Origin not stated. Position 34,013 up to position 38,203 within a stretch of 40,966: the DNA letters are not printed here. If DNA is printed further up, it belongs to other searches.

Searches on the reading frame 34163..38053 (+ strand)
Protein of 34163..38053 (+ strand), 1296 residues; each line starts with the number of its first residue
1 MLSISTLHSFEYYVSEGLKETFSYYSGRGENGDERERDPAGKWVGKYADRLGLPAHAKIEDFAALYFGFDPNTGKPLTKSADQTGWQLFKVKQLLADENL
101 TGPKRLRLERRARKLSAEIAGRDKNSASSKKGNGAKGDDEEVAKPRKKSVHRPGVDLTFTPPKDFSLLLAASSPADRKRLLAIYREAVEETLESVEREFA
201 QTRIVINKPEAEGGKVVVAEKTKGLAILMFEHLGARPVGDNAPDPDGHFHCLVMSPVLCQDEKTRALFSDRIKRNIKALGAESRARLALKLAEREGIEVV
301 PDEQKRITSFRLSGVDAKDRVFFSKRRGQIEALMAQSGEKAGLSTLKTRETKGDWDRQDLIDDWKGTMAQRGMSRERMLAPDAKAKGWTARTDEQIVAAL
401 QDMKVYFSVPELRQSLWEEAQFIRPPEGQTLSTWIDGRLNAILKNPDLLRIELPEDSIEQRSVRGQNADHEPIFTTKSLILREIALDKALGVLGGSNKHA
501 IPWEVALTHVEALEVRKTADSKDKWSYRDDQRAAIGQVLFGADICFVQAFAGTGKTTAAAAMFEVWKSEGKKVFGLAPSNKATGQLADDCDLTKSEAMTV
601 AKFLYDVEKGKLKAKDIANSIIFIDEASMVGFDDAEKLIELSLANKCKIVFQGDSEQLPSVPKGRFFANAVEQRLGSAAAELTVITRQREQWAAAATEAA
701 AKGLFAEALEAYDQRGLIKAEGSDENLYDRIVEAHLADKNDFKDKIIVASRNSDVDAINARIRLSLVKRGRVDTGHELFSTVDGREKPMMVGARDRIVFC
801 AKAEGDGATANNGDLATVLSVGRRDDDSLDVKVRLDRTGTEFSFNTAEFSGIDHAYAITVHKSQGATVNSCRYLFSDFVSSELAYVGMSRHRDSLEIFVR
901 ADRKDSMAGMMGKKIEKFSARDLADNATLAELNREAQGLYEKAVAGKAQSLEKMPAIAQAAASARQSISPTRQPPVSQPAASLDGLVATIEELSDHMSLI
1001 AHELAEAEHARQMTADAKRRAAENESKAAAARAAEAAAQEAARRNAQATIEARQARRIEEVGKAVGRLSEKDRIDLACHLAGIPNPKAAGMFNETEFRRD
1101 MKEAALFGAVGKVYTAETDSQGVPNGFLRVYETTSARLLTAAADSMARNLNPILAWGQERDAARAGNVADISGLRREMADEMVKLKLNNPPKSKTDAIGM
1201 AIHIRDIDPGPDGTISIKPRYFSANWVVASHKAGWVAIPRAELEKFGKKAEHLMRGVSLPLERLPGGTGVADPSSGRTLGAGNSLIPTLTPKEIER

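Call 86: search_protein_families(library=pfam, proteins=[window:34163-38053:+], max_evalue=0.001)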
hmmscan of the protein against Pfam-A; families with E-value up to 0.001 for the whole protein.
window:34163-38053:+ (1296 aa): 7 families
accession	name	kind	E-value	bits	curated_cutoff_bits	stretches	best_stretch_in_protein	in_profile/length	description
PF08751.17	TrwC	-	7.3e-50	170.6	25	1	13-369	7-284/286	TrwC relaxase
PF13604.12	AAA_30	-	5.7e-41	140.8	27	1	527-720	2-188/191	AAA domain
PF13245.12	AAA_19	-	1.7e-18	67.5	25.1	1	531-661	1-132/134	AAA domain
PF01443.25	Viral_helicase1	-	2.2e-06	28.1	21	0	850-898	175-227/228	Viral superfamily 1 RNA helicase core domain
PF13086.12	AAA_11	-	3.9e-06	27.3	27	0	528-586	3-68/257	AAA domain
PF00270.35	DEAD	-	0.00028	21.1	26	1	529-619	2-94/167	DEAD/DEAH box helicase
PF22232.2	TraI_hel_assoc_N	-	0.00032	21.7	27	1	550-650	2-96/99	TraI helicase-associated ssDNA bd, N-terminal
